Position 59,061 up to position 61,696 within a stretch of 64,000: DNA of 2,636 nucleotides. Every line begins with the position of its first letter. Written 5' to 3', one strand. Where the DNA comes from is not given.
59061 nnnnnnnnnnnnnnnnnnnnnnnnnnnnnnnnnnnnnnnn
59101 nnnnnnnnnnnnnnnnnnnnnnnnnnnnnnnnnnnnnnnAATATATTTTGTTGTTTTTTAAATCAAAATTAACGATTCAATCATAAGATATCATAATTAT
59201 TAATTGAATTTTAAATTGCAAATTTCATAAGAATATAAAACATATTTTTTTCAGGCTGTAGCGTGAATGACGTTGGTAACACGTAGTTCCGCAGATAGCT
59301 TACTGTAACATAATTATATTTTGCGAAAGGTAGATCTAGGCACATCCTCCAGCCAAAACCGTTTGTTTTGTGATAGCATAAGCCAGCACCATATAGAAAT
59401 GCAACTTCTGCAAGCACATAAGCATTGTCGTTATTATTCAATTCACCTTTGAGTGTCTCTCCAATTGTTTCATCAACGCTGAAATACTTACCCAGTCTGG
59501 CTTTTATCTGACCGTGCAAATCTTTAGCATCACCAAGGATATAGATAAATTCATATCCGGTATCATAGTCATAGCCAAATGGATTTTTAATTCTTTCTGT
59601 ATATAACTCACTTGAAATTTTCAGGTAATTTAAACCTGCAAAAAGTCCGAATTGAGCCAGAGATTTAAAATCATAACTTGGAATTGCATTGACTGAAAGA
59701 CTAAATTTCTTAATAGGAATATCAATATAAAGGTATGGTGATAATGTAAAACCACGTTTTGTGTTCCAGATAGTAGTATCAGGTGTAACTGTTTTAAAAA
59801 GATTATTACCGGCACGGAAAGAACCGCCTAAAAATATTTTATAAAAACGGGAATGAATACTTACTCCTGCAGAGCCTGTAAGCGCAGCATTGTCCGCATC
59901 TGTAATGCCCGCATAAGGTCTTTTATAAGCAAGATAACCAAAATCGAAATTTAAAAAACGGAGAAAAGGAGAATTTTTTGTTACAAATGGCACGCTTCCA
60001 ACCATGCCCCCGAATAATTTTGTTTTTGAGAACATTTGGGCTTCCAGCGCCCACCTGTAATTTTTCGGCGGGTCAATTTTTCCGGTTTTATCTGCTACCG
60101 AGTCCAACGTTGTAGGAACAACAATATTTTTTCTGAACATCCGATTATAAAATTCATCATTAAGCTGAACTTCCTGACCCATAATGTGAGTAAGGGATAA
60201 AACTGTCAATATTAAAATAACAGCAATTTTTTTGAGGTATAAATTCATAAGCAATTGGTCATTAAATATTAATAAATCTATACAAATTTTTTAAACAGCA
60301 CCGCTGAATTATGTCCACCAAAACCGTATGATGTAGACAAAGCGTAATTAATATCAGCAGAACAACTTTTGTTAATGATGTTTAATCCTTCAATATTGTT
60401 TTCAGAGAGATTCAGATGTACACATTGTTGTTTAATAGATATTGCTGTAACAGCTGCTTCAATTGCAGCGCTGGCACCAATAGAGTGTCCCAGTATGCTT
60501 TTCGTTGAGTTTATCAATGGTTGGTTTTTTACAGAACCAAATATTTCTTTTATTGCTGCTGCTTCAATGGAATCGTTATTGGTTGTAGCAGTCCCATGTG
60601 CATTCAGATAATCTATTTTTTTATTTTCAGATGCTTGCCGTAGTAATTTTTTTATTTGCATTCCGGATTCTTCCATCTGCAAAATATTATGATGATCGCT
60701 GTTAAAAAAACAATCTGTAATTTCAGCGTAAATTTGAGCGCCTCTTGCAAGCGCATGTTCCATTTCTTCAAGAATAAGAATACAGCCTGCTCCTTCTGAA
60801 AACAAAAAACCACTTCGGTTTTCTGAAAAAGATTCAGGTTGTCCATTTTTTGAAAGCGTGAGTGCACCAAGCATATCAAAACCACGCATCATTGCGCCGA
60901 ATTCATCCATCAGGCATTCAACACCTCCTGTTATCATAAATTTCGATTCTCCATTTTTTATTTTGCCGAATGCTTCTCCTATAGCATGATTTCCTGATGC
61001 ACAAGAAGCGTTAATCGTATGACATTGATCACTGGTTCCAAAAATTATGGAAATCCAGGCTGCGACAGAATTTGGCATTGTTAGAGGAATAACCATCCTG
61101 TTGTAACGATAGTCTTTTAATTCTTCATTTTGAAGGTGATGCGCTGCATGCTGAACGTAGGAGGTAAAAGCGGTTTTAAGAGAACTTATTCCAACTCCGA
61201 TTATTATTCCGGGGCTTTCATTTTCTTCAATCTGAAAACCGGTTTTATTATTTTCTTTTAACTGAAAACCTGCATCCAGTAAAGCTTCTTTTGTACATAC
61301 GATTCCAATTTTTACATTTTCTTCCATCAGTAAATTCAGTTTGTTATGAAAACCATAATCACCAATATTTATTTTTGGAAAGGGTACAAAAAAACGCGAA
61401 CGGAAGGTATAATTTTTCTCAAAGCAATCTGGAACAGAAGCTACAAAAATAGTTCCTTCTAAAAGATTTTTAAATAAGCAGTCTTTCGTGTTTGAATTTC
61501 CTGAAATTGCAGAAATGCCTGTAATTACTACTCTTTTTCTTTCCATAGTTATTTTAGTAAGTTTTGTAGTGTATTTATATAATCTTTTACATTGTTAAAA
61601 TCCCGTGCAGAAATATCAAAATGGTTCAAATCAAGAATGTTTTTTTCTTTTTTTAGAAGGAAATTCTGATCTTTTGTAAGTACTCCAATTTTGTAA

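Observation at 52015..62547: Eleven-gene operon fusing sphingoid-base-type enzymes with UbiA prenyltransferase, radical SAM, OYE reductase and a PurM-like ATPase: candidate undescribed lipid pathway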

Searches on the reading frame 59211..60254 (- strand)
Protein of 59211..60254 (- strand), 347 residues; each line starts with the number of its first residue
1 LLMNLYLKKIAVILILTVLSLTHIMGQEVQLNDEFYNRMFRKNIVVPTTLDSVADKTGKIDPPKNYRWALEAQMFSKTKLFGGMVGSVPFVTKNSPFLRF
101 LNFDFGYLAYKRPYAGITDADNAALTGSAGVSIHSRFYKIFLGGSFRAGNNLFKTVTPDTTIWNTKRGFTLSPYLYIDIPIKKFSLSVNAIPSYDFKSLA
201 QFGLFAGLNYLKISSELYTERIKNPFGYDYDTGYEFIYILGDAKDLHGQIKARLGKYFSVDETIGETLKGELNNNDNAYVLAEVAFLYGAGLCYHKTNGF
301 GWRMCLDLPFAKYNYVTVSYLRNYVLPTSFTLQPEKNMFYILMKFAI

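Call 3: search_protein_families(library=pfam, proteins=[window:59211-60254:-], max_evalue=0.01)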
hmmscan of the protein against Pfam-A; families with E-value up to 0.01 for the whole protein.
window:59211-60254:- (347 aa): 0 families

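Call 4: search_protein_families(library=ncbifam, proteins=[window:59211-60254:-], max_evalue=0.01)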
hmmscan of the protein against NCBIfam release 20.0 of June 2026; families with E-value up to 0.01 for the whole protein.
window:59211-60254:- (347 aa): 0 families

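Call 31: find_homologous_proteins(query=window:59211-60254:-, max_evalue=0.001)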
Query window:59211-60254:- (347 aa): 1 proteins with E <= 0.001 among 2185 candidates.
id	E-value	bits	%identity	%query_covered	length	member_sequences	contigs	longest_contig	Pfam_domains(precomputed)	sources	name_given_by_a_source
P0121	4.8e-231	784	100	99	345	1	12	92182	-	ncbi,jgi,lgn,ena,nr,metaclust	ncbi:MAG: hypothetical protein A2275_16465 [Bacteroidetes bacterium RIFOXYA12_FULL_35_11]|nr:MAG: hy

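Call 40: search_protein_representatives(protein=window:59211-60254:-)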
Query: 347 residues. Proteins with E-value up to 0.001 (for the whole library): 5; up to 1e-10: 4; up to 1e-30: 4. The best 5 are listed.
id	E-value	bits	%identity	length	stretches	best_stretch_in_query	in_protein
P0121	1.5e-231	783.9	100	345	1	3-347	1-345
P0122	5.1e-66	239.7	41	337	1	7-342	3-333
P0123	1.1e-62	228.8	39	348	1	15-344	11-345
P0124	5.3e-51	190.3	37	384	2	13-240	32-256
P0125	1.6e-04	37.5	30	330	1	82-311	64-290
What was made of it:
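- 59211..60254 (-): Orphan signal-peptide protein, predicted 16-strand outer-membrane beta-barrel; a lineage-specific insert, not part of the conserved cassette. Only itself was found among 5.8 billion clustered proteins (call 31), and four relatives among 1.84 billion representatives (call 40).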

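Call 41: find_encoding_contigs(protein=P0122, flank=8000, max_places=2)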
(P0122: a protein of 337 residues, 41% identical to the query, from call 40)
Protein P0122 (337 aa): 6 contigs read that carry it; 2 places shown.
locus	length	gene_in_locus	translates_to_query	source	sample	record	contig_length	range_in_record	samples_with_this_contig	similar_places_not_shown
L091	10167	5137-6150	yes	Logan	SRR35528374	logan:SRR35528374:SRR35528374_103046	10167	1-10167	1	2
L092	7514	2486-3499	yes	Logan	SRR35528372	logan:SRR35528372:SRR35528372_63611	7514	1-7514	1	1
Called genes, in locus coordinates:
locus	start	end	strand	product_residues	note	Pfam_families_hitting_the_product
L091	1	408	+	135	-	?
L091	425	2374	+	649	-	PF13176:TPR_7 (faint), PF00515:TPR_1 (faint), PF07719:TPR_2 (faint), PF13374:TPR_10 (faint), PF13424:TPR_12, PF13424:TPR_12 (weak), PF07730:HisKA_3, PF02518:HATPase_c (weak), +1 more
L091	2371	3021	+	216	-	PF00072:Response_reg, PF00196:GerE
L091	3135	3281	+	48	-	-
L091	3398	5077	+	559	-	-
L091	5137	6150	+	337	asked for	-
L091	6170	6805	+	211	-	PF09603:Fib_succ_major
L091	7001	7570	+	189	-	PF00929:RNase_T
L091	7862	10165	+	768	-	?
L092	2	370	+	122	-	?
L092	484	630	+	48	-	-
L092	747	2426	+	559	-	-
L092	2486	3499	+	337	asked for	-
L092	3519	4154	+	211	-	PF09603:Fib_succ_major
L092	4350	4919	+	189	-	PF00929:RNase_T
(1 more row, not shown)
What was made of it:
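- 59211..60254 (-): One homolog sits in an unrelated context (call 41).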

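Call 56: predict_structure(alignment_id=A2)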
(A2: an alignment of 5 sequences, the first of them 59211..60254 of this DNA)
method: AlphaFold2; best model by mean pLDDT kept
length: 347 residues; sequences in the alignment: 5
mean_pLDDT: 66.1   pTM: 0.65
mean pLDDT of the five models: 66.1, 65.8, 62.7, 62.0, 45.7
residues with pLDDT >= 90: 5; 70-90: 160; 50-70: 111; < 50: 71
segments of 3 or more residues with pLDDT < 50: 1-6, 16-38, 41-62, 91-93, 194-197, 243-245, 328-334
pLDDT, mean of each block of 10 residues (from residue 1): 48 45 28 43 42 37 59 64 61 56 67 67 70 75 75 71 74 77 80 56 80 82 76 83 59 85 86 89 76 85 74 68 58 54 65
secondary structure, 60 per line:
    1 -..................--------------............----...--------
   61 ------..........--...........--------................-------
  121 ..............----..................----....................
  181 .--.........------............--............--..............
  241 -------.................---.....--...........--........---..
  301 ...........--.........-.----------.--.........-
elements in order: H2-19 H34-45 E67-76 E79-89 E101-113 E121-134 E139-156 E161-181 E184-192 E199-210 E213-224 E227-240 E248-261 H268-272 E278-285 E288-295 E299-311 E314-322 E338-346

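Call 60: fold_search(model_id=the predicted structure, library=pdb)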
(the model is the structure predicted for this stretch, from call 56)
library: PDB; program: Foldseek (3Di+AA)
matches with E <= 10: 1043; with E <= 0.001: 127
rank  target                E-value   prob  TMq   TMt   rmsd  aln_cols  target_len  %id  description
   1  5prn                  4.5e-06  1.00  0.40  0.46  10.1       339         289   10  E1M, Y96W, S119W MUTANT OF RH. BLASTICA PORIN (released 1998-08-12)
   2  3prn                  4.5e-06  1.00  0.39  0.45  10.2       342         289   10  E1M, A104W MUTANT OF RH. BLASTICA PORIN (released 1998-08-12)
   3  8prn                  4.7e-06  1.00  0.41  0.47   9.3       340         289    9  E1M, K50A, R52A, D97A, E99A MUTANT OF RH. BLASTICA PORIN (released 1998-08-12)
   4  2prn                  7.8e-06  1.00  0.40  0.46   9.9       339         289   10  RHODOPSEUDOMONAS BLASTICA PORIN, TRIPLE MUTANT E1M, E99W, A116W (released 1999-01-13)
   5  2f1c                  9.6e-06  1.00  0.37  0.47   8.2       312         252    7  Crystal structure of the monomeric porin OmpG (released 2006-06-27)
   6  7prn                  1.1e-05  1.00  0.40  0.46  10.0       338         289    9  E1M, D97A, E99A MUTANT OF RH. BLASTICA PORIN (released 1998-08-12)
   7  6prn                  1.2e-05  1.00  0.40  0.46  10.4       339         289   10  E1M, K50A, R52A MUTANT OF RH. BLASTICA PORIN (released 1998-08-12)
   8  6tzk                  1.2e-05  1.00  0.44  0.35   8.4       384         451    8  Bacterial cellulose synthase outermembrane channel BcsC with terminal TPR repeat (released 2019-10-23)
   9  1nqg                  1.2e-05  1.00  0.26  0.18  20.5       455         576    6  OUTER MEMBRANE COBALAMIN TRANSPORTER (BTUB) FROM E. COLI, WITH BOUND CALCIUM (released 2003-04-29)
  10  4kr4_B                1.4e-05  1.00  0.31  0.32  11.2       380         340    6  Salmonella typhi OmpF complex with Ampicillin (released 2014-05-28)
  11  6h3i_F                1.7e-05  1.00  0.42  0.42   9.5       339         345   11  Structural snapshots of the Type 9 protein translocon (released 2018-11-07)
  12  1prn                  2.0e-05  1.00  0.39  0.45  10.3       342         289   10  REFINED STRUCTURE OF PORIN FROM RHODOPSEUDOMONAS BLASTICA AND COMPARISON WITH THE PORIN FROM RHODOBACTER CAPSULATUS (released 1994-10-15)
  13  1bh3                  2.5e-05  1.00  0.40  0.46  10.1       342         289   10  E1M, A116K MUTANT OF RH. BLASTICA PORIN (released 1998-08-12)
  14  3sy9_B                2.7e-05  1.00  0.33  0.31  13.6       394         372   11  Crystal structure of Pseudomonas aeruginosa OccD2 (OpdC) (released 2012-02-08)
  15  8i8r_A                2.9e-05  1.00  0.35  0.35  12.4       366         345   12  Cryo-EM Structure of OmpC3-MlaA Complex in MSP2N2 Nanodiscs (released 2023-12-20)
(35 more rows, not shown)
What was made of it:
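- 59211..60254 (-): The AF2 model has pLDDT 66 (call 56), and its Foldseek hits are all OM barrels and porins (call 60).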

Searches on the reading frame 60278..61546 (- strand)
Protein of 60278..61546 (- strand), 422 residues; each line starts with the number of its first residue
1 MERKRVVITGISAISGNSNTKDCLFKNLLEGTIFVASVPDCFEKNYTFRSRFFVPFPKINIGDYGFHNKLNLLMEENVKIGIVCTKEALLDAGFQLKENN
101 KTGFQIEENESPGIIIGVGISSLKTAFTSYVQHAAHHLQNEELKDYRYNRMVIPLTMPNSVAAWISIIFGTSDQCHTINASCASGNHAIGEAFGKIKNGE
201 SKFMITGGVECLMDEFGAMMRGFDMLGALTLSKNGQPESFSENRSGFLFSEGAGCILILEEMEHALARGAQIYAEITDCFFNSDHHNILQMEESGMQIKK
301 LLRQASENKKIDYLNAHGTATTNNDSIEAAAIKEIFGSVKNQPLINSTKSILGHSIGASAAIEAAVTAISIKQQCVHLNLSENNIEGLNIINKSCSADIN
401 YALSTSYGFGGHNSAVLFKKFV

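Call 3: search_protein_families(library=pfam, proteins=[window:60278-61546:-], max_evalue=0.01)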
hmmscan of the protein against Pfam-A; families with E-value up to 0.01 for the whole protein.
window:60278-61546:- (422 aa): 3 families
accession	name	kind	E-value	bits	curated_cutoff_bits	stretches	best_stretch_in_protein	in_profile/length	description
PF00109.32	ketoacyl-synt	-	6.1e-29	101.8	20.8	1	4-262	2-250/252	Beta-ketoacyl synthase, N-terminal domain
PF02801.28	Ketoacyl-synt_C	-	2.3e-22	79.7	20.8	1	273-379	1-115/119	Beta-ketoacyl synthase, C-terminal domain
PF00108.29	Thiolase_N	-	3.7e-06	27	26.4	1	172-212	75-115/260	Thiolase, N-terminal domain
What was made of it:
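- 60278..61546 (-): FabF-like beta-ketoacyl-ACP synthase (KAS II type), 422 aa. Pfam ketoacyl-synt and Ketoacyl-synt_C (call 3).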

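Call 4: search_protein_families(library=ncbifam, proteins=[window:60278-61546:-], max_evalue=0.01)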
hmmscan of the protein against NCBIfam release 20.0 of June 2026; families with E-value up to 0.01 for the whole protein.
window:60278-61546:- (422 aa): 30 families (the best 25 are shown)
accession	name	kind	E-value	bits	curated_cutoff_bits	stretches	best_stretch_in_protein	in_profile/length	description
TIGR03150.1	fabF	equivalog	1.8e-81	273.9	493.75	1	4-419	1-407/407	beta-ketoacyl-ACP synthase II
NF005589.0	PRK07314.1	subfamily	2.4e-80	270.3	387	1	1-421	1-412/413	beta-ketoacyl-ACP synthase II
NF004970.0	PRK06333.1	subfamily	1.1e-72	245.3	525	1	1-421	1-422/424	beta-ketoacyl-ACP synthase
NF006587.0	PRK09116.1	equivalog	1.5e-59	201.8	470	1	4-421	2-407/408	beta-ketoacyl-ACP synthase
NF005935.0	PRK07967.1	equivalog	1.7e-58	198.4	630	1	4-421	2-404/406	beta-ketoacyl-ACP synthase I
NF006274.0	PRK08439.1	equivalog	2.1e-55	188.2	621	1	4-420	2-405/406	beta-ketoacyl-ACP synthase II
NF006434.0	PRK08722.1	equivalog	1.8e-52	178.6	759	1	1-421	1-414/414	beta-ketoacyl-ACP synthase II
NF005916.1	PRK07910.1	equivalog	7.4e-48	163.5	560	1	6-420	14-417/418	KasA/KasB family beta-ketoacyl-ACP synthase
NF004618.0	PRK05952.1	equivalog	2.6e-47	161.6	455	1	116-419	81-381/384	beta-ketoacyl-ACP synthase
NF005490.0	PRK07103.1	equivalog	1.6e-43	149.3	445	1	2-420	2-412/414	polyketide beta-ketoacyl:acyl carrier protein synthase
NF005076.0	PRK06501.1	equivalog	1.5e-40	139.4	629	1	152-418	145-420/425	beta-ketoacyl-ACP synthase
NF006618.0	PRK09185.1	subfamily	4.6e-39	134.6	407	1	109-419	95-391/394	beta-ketoacyl-ACP synthase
NF058662.1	cispenta_AmcF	equivalog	1.1e-37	129.9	325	1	169-419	116-368/369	cispentacin biosynthesis acyltransferase subunit AmcF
NF040607.1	mycolic_Pks13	equivalog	2.1e-25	88.4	2100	1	161-372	250-465/1680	polyketide synthase Pks13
NF045894.1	PKS_plus_SDR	equivalog_domain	2.5e-21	75.1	1740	1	161-360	152-356/1515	type I polyketide synthase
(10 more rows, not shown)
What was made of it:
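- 60278..61546 (-): NCBIfam fabF scores 274 bits against a cut-off of 494 (call 4).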
